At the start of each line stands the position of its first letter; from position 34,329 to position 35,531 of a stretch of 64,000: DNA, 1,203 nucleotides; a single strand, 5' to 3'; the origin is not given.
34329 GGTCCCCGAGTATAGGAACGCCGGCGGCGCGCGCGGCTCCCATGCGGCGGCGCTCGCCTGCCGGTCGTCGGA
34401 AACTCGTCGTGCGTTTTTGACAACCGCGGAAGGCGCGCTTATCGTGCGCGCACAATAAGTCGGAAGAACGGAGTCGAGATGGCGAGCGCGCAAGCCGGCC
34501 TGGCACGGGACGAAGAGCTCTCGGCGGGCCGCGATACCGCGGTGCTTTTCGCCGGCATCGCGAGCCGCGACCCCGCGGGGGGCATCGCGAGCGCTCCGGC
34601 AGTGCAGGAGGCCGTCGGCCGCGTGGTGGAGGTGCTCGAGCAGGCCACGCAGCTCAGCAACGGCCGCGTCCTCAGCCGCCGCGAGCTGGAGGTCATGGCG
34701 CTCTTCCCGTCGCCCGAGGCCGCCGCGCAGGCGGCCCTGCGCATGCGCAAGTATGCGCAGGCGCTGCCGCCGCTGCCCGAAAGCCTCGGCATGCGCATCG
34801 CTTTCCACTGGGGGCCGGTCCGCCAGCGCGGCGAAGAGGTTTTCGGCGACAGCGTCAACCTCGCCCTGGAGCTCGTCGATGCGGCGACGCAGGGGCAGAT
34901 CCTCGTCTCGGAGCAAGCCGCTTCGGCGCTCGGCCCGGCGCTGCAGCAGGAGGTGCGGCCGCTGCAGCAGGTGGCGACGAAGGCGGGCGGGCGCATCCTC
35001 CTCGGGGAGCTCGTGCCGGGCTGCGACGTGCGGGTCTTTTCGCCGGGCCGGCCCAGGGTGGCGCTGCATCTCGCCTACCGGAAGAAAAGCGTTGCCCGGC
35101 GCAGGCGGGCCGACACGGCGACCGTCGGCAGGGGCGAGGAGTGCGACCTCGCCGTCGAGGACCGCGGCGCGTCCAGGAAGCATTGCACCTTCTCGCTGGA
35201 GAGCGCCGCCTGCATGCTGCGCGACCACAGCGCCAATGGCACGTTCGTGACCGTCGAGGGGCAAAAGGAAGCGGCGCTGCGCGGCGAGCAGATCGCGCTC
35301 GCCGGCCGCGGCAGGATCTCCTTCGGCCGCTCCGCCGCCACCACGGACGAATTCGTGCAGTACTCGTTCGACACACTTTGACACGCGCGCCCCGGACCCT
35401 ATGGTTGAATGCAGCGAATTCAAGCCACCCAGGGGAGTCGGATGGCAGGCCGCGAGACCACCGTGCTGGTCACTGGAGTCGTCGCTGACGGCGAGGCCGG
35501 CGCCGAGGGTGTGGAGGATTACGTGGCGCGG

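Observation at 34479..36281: Tandem pseudo-cyclase/FHA proteins, paralogous to an intact cyclase-FHA 7 kb away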

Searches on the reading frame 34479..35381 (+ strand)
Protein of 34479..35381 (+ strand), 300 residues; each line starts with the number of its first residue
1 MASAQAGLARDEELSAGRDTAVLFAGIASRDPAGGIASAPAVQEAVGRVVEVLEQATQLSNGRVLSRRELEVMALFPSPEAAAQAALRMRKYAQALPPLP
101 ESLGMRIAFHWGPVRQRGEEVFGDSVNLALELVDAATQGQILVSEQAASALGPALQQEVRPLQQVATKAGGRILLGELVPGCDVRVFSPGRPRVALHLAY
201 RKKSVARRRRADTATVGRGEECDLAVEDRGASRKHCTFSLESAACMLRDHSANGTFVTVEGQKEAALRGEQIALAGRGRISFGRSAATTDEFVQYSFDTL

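Call 3: search_protein_families(library=pfam, proteins=[window:34479-35381:+], max_evalue=1)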
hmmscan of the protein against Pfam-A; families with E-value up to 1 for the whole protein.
window:34479-35381:+ (300 aa): 3 families
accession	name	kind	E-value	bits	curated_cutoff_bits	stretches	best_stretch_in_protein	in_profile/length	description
PF00498.31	FHA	-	2.2e-10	41.2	20.7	1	215-258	2-47/67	FHA domain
PF16697.10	Yop-YscD_cpl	-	2.4e-07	31.4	33.2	1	211-273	16-81/94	Inner membrane component of T3SS, cytoplasmic domain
PF00211.25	Guanylate_cyc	-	0.00023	21.2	21.9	1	83-168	79-171/183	Adenylate and Guanylate cyclase catalytic domain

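Call 6: find_homologous_proteins(query=window:34479-35378:+)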
Query window:34479-35378:+ (300 aa): 104 proteins with E <= 0.001 among 8000 candidates.
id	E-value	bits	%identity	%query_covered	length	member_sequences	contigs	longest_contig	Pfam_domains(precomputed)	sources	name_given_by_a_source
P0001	1.1e-185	633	100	100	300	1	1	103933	PF00498.32,PF16697.11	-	-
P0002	6.3e-162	556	87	100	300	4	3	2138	PF00498.32,PF16697.11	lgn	-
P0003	2.2e-157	541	85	100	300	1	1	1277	PF00498.32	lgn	-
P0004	1.5e-156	538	84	100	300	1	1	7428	PF00498.32,PF16697.11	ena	-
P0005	4.2e-115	402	66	99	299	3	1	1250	PF00498.32,PF16697.11,PF00211.26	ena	-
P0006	1.0e-76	276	52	96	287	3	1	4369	PF00498.32,PF16697.11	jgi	-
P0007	1.2e-61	227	45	94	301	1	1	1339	PF00498.32,PF16697.11,PF00211.26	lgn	-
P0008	1.2e-61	227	46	94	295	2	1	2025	PF00498.32,PF16697.11,PF00211.26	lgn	-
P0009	2.4e-56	209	44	93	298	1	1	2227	PF00498.32,PF00211.26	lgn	-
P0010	1.6e-51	193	42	93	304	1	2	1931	PF00498.32,PF00211.26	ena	-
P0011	2.3e-47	180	40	94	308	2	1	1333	PF00498.32,PF00211.26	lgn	-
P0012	6.3e-47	178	38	94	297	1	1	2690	PF00498.32,PF00211.26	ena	-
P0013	2.8e-44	170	38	94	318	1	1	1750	PF00498.32,PF00211.26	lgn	-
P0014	4.5e-41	159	35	92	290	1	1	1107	PF00498.32,PF16697.11,PF00211.26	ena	-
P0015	4.6e-41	159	35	92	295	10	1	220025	PF00498.32,PF16697.11,PF00211.26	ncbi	-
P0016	5.2e-41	159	36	93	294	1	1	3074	PF00498.32,PF16697.11,PF00211.26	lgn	-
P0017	8.2e-40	155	37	92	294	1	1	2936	PF00498.32,PF00211.26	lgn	-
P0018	2.5e-39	154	36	92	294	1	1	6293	PF00498.32,PF00211.26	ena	-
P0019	9.0e-39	152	36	92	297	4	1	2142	PF00498.32,PF00211.26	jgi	jgi:adenylate cyclase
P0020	1.1e-38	151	35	92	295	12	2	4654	PF00498.32,PF16697.11,PF00211.26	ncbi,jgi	jgi:adenylate cyclase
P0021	2.3e-38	150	36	92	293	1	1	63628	PF00498.32,PF00211.26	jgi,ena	-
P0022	3.6e-38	150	37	93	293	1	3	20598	PF00498.32,PF00211.26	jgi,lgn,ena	jgi:adenylate cyclase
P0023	5.6e-38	149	34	92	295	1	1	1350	PF00498.32,PF00211.26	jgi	-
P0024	1.9e-37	147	36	92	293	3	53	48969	PF00498.32,PF00211.26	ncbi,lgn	-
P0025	8.7e-37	145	34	92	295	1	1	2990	PF00498.32,PF16697.11,PF00211.26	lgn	-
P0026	1.2e-35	141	37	90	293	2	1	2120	PF00498.32,PF16697.11,PF00211.26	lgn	-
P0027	2.0e-35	141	37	88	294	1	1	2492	PF00498.32,PF00211.26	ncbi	-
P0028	8.5e-35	139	38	90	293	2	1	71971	PF00498.32,PF16697.11,PF00211.26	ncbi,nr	ncbi:MAG TPA: adenylate/guanylate cyclase domain-containing protein [Casimicrobiaceae bacterium]|nr:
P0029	1.6e-34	138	37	94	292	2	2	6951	PF00498.32,PF16697.11,PF00211.26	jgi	jgi:adenylate cyclase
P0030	2.5e-34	137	35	91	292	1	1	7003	PF00498.32,PF16697.11,PF00211.26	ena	-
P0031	3.7e-34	137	37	90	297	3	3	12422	PF00498.32,PF16697.11,PF00211.26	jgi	jgi:class 3 adenylate cyclase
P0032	6.2e-34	136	37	93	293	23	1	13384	PF00498.32,PF16697.11,PF00211.26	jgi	jgi:class 3 adenylate cyclase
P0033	7.2e-34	136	36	69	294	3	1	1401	PF00498.32,PF00211.26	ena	-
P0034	1.3e-33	135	35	95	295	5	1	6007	PF00498.32,PF16697.11,PF00211.26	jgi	jgi:adenylate cyclase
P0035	1.5e-33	135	33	84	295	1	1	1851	PF00498.32,PF16697.11,PF00211.26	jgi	jgi:adenylate cyclase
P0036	2.1e-33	134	37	90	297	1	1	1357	PF00498.32,PF16697.11,PF00211.26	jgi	jgi:class 3 adenylate cyclase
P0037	2.3e-33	134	37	93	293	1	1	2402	PF00498.32,PF16697.11,PF00211.26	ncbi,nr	ncbi:MAG TPA: adenylate/guanylate cyclase domain-containing protein [Casimicrobiaceae bacterium]|nr:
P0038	3.0e-33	134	37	92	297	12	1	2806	PF00498.32,PF16697.11,PF00211.26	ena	-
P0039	3.0e-33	134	35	93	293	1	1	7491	PF00498.32,PF16697.11,PF00211.26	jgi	jgi:adenylate cyclase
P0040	3.3e-33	133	35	92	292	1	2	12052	PF00498.32,PF16697.11,PF00211.26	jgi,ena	jgi:class 3 adenylate cyclase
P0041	8.4e-33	132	32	93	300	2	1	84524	PF00498.32,PF16697.11,PF00211.26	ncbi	-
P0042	9.0e-33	132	35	95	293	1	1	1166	PF00498.32,PF16697.11,PF00211.26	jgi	jgi:class 3 adenylate cyclase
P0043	9.4e-33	132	36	93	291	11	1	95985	PF00498.32,PF16697.11,PF00211.26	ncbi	-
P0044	9.8e-33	132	36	93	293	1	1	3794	PF00498.32,PF16697.11,PF00211.26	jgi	jgi:class 3 adenylate cyclase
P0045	4.3e-32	130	33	94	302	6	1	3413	PF00498.32,PF16697.11,PF00211.26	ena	-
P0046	8.2e-32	129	35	93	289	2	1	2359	PF00498.32,PF16697.11,PF00211.26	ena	-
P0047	9.1e-32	129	32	89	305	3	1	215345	PF00498.32,PF16697.11,PF00211.26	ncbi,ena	-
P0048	1.3e-31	128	36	93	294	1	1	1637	PF00498.32,PF16697.11,PF00211.26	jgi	jgi:class 3 adenylate cyclase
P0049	1.8e-31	128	34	91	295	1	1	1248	PF00498.32,PF16697.11,PF00211.26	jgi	jgi:class 3 adenylate cyclase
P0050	2.0e-31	128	31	93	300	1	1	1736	PF00498.32,PF16697.11,PF00211.26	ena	-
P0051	3.7e-31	127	35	93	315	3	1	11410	PF00498.32,PF16697.11,PF00211.26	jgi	jgi:class 3 adenylate cyclase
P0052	6.4e-31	126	35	94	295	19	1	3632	PF00498.32,PF16697.11,PF00211.26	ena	-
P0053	9.8e-31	125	38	78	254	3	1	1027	PF00498.32,PF16697.11,PF00211.26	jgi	jgi:hypothetical protein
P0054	1.0e-30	125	36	90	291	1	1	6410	PF00498.32,PF16697.11,PF00211.26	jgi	jgi:class 3 adenylate cyclase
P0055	1.4e-30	125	33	93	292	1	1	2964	PF00498.32,PF16697.11,PF00211.26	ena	-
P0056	2.9e-30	124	35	93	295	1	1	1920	PF00498.32,PF16697.11,PF00211.26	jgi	jgi:adenylate cyclase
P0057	4.1e-30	123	32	91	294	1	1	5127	PF00498.32,PF16697.11,PF00211.26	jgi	jgi:adenylate cyclase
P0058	4.6e-30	123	35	90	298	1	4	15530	PF00498.32,PF16697.11,PF00211.26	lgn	-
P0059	5.8e-30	123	31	94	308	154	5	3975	PF00498.32,PF00211.26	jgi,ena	jgi:adenylate cyclase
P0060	8.6e-30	122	34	89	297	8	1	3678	PF00498.32,PF16697.11,PF00211.26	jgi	jgi:adenylate cyclase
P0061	2.5e-29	121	33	90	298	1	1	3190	PF00498.32,PF16697.11,PF00211.26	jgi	jgi:adenylate cyclase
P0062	2.8e-29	121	34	93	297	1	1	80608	PF00498.32,PF16697.11,PF00211.26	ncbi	-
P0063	5.9e-29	119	33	88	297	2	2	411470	PF00498.32,PF16697.11,PF00211.26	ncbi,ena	-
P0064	7.6e-29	119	32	88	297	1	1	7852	PF00498.32,PF16697.11,PF00211.26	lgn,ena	-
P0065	3.0e-28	117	31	96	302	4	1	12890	PF00498.32,PF16697.11,PF00211.26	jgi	-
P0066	5.9e-28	116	33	83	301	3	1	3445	PF00498.32,PF16697.11,PF00211.26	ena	-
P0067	1.4e-27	115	34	82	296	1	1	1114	PF00498.32,PF16697.11,PF00211.26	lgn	-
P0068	2.6e-27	114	33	93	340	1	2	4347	PF00498.32,PF16697.11,PF00211.26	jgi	jgi:adenylate cyclase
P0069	3.7e-27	114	35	94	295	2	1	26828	PF00498.32,PF16697.11,PF00211.26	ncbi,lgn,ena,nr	ncbi:MAG TPA: adenylate/guanylate cyclase domain-containing protein [Burkholderiales bacterium]|nr:a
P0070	4.4e-27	113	35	88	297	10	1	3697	PF00498.32,PF16697.11,PF00211.26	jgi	jgi:class 3 adenylate cyclase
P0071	6.0e-27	113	32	88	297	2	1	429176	PF00498.32,PF16697.11,PF00211.26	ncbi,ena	-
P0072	7.9e-27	113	33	90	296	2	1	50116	PF00498.32,PF16697.11,PF00211.26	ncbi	-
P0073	1.2e-26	112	31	93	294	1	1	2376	PF00498.32,PF16697.11,PF00211.26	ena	-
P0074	1.3e-26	112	35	79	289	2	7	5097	PF00498.32,PF16697.11,PF00211.26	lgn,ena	-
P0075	2.8e-26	111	34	79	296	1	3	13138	PF00498.32,PF16697.11,PF00211.26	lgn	-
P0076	2.8e-26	111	34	89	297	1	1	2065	PF00498.32,PF16697.11,PF00211.26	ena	-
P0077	7.5e-26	109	30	90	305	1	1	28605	PF00498.32,PF00211.26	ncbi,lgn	-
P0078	9.7e-26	109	32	92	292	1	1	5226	PF00498.32,PF00211.26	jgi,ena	-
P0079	1.0e-25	109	35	90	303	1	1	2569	PF00498.32,PF16697.11,PF00211.26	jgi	-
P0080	1.4e-25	108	32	89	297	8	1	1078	PF00498.32,PF16697.11,PF00211.26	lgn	-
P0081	1.6e-25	108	31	90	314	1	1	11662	PF00498.32,PF00211.26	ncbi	-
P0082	1.7e-25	108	32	82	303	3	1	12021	PF00498.32,PF16697.11,PF00211.26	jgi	jgi:class 3 adenylate cyclase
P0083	2.0e-25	108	33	93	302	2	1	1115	PF00498.32,PF00211.26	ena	-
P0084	2.4e-25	108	33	89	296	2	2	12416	PF00498.32,PF16697.11,PF00211.26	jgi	jgi:class 3 adenylate cyclase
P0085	3.3e-25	107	34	65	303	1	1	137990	PF00498.32,PF16697.11,PF00211.26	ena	-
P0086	4.6e-25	107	31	93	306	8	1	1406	PF00498.32,PF16697.11,PF00211.26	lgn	-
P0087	1.5e-24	105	34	88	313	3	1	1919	PF00498.32,PF16697.11,PF00211.26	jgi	jgi:adenylate cyclase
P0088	1.8e-24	105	34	80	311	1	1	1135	PF00498.32,PF16697.11,PF00211.26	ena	-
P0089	2.3e-24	104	32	93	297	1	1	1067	PF00498.32,PF00211.26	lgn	-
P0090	1.8e-23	102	31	89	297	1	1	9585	PF00498.32,PF16697.11,PF00211.26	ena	-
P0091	2.0e-23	101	34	88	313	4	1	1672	PF00498.32,PF16697.11,PF00211.26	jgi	-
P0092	4.2e-23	100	32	80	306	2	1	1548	PF00498.32,PF16697.11,PF00211.26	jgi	-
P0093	5.7e-23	100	34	88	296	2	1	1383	PF00498.32,PF16697.11,PF00211.26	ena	-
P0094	7.6e-23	99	31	88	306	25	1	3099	PF00498.32,PF16697.11,PF00211.26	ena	-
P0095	8.0e-23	99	32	89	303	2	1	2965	PF00498.32,PF00211.26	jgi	jgi:adenylate cyclase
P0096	8.4e-23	99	31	90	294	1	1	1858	PF00498.32,PF00211.26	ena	-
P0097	1.1e-22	99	34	80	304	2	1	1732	PF00498.32,PF16697.11,PF00211.26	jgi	jgi:adenylate cyclase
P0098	1.6e-21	95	31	88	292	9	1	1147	PF00498.32,PF00211.26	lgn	-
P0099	4.3e-21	94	32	72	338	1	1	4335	PF00498.32,PF00211.26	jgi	jgi:adenylate cyclase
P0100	5.6e-21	93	32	83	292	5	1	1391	PF00498.32,PF00211.26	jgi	jgi:adenylate cyclase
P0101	3.7e-20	91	31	90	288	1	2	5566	PF00498.32,PF00211.26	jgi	jgi:hypothetical protein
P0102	1.3e-17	82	29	89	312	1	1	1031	PF00498.32,PF00211.26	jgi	-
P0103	3.1e-17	81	31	78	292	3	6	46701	PF00498.32,PF00211.26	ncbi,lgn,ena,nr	ncbi:MAG TPA: adenylate/guanylate cyclase domain-containing protein [Burkholderiales bacterium]|nr:a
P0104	6.6e-4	37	42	16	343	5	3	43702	PF00498.32,PF16697.11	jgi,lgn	jgi:pSer/pThr/pTyr-binding forkhead associated (FHA) protein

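Call 11: find_encoding_contigs(protein=P0004, flank=8000)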
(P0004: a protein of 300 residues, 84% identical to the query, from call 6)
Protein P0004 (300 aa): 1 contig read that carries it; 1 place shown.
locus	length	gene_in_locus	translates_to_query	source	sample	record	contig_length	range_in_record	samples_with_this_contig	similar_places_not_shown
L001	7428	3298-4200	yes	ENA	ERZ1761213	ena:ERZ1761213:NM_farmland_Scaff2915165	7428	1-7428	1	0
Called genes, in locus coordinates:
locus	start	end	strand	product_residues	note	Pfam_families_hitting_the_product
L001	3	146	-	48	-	?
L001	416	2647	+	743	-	PF22494:choice_anch_I (faint), PF23414:Beta-prop_EML_2 (faint), PF25174:Beta-prop_THOC3 (faint), PF01436:NHL (faint), PF07676:PD40 (faint), PF24684:Vgb_lyase (faint), PF23381:Beta-prop_IFT122_1st (weak), PF10282:Lactonase (weak)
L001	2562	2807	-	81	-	-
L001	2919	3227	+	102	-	-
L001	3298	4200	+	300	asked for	PF16697:Yop-YscD_cpl (weak), PF00498:FHA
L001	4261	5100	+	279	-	PF00498:FHA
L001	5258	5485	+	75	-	-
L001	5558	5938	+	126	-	-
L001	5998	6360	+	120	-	-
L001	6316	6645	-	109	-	PF21784:Bflower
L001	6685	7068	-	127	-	PF00072:Response_reg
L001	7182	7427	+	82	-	?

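Call 12: find_encoding_contigs(protein=P0006, flank=8000)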
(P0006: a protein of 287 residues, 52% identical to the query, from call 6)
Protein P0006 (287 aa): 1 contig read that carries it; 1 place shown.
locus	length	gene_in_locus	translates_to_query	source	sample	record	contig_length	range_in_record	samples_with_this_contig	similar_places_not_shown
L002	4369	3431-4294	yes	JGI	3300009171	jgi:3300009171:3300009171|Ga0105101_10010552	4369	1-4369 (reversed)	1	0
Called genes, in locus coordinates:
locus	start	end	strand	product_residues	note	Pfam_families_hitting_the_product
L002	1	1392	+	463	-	?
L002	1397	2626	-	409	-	PF00953:Glycos_transf_4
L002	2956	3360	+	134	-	PF00072:Response_reg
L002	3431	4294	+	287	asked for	PF16697:Yop-YscD_cpl (weak), PF00498:FHA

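Call 15: find_related_loci(query=A3, collection=genome_contigs, flank=10000)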
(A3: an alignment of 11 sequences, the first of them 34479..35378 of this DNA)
Query A3 (300 aa) in genome_contigs; peptide patterns used: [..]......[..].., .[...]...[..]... (x = any residue, [..] = any of these).
597 stretches matched a pattern (row limit reached: there are more); 103 encode a relative of the query (tblastn E <= 1e-3); the best 80 are kept; 80 distinct loci.
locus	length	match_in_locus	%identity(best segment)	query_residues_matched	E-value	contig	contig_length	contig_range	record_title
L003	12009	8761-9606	46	15-296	1e-62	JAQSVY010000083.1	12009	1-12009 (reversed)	MAG: Burkholderiales bacterium isolate C_No_T20_C_bin.16 scaffold_13094, whole genome shotgun sequence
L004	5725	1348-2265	39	2-298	8e-54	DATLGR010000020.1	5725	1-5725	MAG TPA_asm: Burkholderiales bacterium isolate SMAG_U13619 k141_185334, whole genome shotgun sequence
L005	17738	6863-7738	38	17-298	2e-53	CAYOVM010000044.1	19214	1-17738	MAG TPA_asm: uncultured Enterobacteriaceae bacterium isolate SRP150892_co2_9 genome assembly, contig: NODE_3999_length_1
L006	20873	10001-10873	40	14-295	3e-53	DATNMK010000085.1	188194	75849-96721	MAG TPA_asm: Burkholderiales bacterium isolate SMAG_U11477 k141_77234, whole genome shotgun sequence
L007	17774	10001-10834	41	18-295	2e-51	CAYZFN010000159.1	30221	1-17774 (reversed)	MAG TPA_asm: uncultured Enterobacteriaceae bacterium isolate binchicken_co279_116 genome assembly, contig: k141_3530813,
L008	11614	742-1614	38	17-298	9e-51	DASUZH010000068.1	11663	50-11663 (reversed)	MAG TPA_asm: Burkholderiales bacterium isolate SMAG_U1917 k141_1347945, whole genome shotgun sequence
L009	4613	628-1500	40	14-295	1e-50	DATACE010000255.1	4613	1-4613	MAG TPA_asm: Burkholderiales bacterium isolate SMAG_U6716 k141_2622114, whole genome shotgun sequence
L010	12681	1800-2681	37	14-298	1e-48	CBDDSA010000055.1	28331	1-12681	uncultured bacterium isolate s14_89 genome assembly, contig: k141_794403, whole genome shotgun sequence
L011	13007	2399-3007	44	103-298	1e-48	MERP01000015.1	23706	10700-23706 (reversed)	MAG: Betaproteobacteria bacterium RIFCSPLOWO2_12_FULL_68_19 rifcsplowo2_12_scaffold_13225, whole genome shotgun sequence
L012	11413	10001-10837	39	17-295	3e-47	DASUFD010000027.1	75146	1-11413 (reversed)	MAG TPA_asm: Burkholderiales bacterium isolate SMAG_U1370 k141_766526, whole genome shotgun sequence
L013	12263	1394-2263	39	18-298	9e-53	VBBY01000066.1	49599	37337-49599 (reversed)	MAG: Betaproteobacteria bacterium isolate BP_3 14_0927_02_20cm_scaffold_946, whole genome shotgun sequence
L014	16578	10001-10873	36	14-295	6e-46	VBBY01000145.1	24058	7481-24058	MAG: Betaproteobacteria bacterium isolate BP_3 14_0927_02_20cm_scaffold_1295, whole genome shotgun sequence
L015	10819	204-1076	37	18-298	3e-46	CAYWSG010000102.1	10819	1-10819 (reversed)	MAG TPA_asm: uncultured Enterobacteriaceae bacterium isolate binchicken_co350_167 genome assembly, contig: NODE_6698_len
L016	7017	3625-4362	42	50-295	7e-45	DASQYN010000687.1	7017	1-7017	MAG TPA_asm: Burkholderiales bacterium isolate SMAG_U11066 k141_128767, whole genome shotgun sequence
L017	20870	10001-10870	37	18-300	7e-42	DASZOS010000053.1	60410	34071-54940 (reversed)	MAG TPA_asm: Burkholderiales bacterium isolate SMAG_U5951 k141_1525069, whole genome shotgun sequence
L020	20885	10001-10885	38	1-296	3e-40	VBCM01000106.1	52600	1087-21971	MAG: Betaproteobacteria bacterium isolate BP_17 14_0903_12_30cm_scaffold_1796, whole genome shotgun sequence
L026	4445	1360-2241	34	8-295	8e-38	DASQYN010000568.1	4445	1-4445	MAG TPA_asm: Burkholderiales bacterium isolate SMAG_U11066 k141_33620, whole genome shotgun sequence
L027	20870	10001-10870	34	12-295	6e-38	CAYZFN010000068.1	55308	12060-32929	MAG TPA_asm: uncultured Enterobacteriaceae bacterium isolate binchicken_co279_116 genome assembly, contig: k141_1668404,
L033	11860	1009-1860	32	21-295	3e-36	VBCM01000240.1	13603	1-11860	MAG: Betaproteobacteria bacterium isolate BP_17 14_0903_12_30cm_scaffold_5407, whole genome shotgun sequence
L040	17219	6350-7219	32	12-295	9e-33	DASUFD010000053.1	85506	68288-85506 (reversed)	MAG TPA_asm: Burkholderiales bacterium isolate SMAG_U1370 k141_328565, whole genome shotgun sequence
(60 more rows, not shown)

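Call 31: search_protein_families(library=ncbifam, proteins=[window:34479-35381:+], max_evalue=0.01)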
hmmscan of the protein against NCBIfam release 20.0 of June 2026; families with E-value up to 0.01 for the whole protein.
window:34479-35381:+ (300 aa): 4 families
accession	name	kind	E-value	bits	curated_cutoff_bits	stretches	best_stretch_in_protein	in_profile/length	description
TIGR03354.1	VI_FHA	hypoth_equivalog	2.7e-08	34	120.25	1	205-283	17-95/420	type VI secretion system-associated FHA domain protein TagH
NF049868.1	FhaB_Rv0019c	equivalog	1.4e-05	25.2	125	1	212-258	86-133/158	FHA domain-containing protein FhaB/FipA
NF041660.2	oxygluDhInhib_OdhI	equivalog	0.00063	19.6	200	1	212-279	56-124/130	oxoglutarate dehydrogenase inhibitor Odhl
NF052573.1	HisKinEspAMyxo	equivalog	0.0048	15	1400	1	214-258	48-94/755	serine histidine kinase EspA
